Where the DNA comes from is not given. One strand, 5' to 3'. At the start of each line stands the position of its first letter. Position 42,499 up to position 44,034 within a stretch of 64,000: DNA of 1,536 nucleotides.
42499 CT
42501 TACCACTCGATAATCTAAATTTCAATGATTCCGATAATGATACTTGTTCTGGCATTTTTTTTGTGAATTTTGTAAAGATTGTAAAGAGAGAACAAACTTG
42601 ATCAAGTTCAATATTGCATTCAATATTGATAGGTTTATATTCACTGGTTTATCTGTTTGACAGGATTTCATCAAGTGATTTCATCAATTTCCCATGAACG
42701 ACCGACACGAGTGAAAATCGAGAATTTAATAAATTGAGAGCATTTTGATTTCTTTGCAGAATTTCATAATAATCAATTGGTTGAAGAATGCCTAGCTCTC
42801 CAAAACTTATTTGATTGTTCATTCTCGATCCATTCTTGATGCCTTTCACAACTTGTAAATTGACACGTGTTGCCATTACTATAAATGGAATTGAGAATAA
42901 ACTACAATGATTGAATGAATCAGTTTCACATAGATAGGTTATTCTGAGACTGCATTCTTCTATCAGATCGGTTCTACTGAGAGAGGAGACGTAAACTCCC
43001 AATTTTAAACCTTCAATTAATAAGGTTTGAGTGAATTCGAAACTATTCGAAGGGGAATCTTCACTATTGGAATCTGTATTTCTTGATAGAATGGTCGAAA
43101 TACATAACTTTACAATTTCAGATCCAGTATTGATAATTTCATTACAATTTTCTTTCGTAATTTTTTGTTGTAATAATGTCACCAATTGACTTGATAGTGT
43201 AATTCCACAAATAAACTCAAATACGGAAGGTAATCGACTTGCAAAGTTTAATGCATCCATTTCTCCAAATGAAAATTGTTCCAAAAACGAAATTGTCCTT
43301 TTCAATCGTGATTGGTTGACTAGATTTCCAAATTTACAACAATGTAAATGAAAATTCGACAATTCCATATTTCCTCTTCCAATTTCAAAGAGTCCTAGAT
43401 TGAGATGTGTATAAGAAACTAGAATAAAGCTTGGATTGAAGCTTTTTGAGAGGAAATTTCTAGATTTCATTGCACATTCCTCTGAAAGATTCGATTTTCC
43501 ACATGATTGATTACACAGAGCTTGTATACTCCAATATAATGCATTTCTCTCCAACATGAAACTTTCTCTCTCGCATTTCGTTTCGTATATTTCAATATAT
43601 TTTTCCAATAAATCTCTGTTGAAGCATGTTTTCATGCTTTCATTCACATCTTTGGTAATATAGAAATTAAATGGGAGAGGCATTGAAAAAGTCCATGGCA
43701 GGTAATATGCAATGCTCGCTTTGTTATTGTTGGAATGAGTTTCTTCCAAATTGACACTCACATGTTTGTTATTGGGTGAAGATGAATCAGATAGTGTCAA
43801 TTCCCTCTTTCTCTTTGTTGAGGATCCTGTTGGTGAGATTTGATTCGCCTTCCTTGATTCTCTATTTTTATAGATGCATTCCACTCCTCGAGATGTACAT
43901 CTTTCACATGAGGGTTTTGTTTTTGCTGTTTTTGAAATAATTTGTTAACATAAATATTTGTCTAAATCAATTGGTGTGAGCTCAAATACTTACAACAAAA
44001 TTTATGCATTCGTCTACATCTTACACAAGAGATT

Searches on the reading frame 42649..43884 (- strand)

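Call 6: search_protein_families(library=pfam, proteins=[window:42649-43884:-], max_evalue=0.01)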
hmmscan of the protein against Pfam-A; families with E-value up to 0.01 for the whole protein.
window:42649-43884:- (411 aa): 1 family
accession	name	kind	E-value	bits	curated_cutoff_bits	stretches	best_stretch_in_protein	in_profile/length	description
PF02536.19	mTERF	-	0.0035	16.8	23.1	1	180-267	132-218/314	mTERF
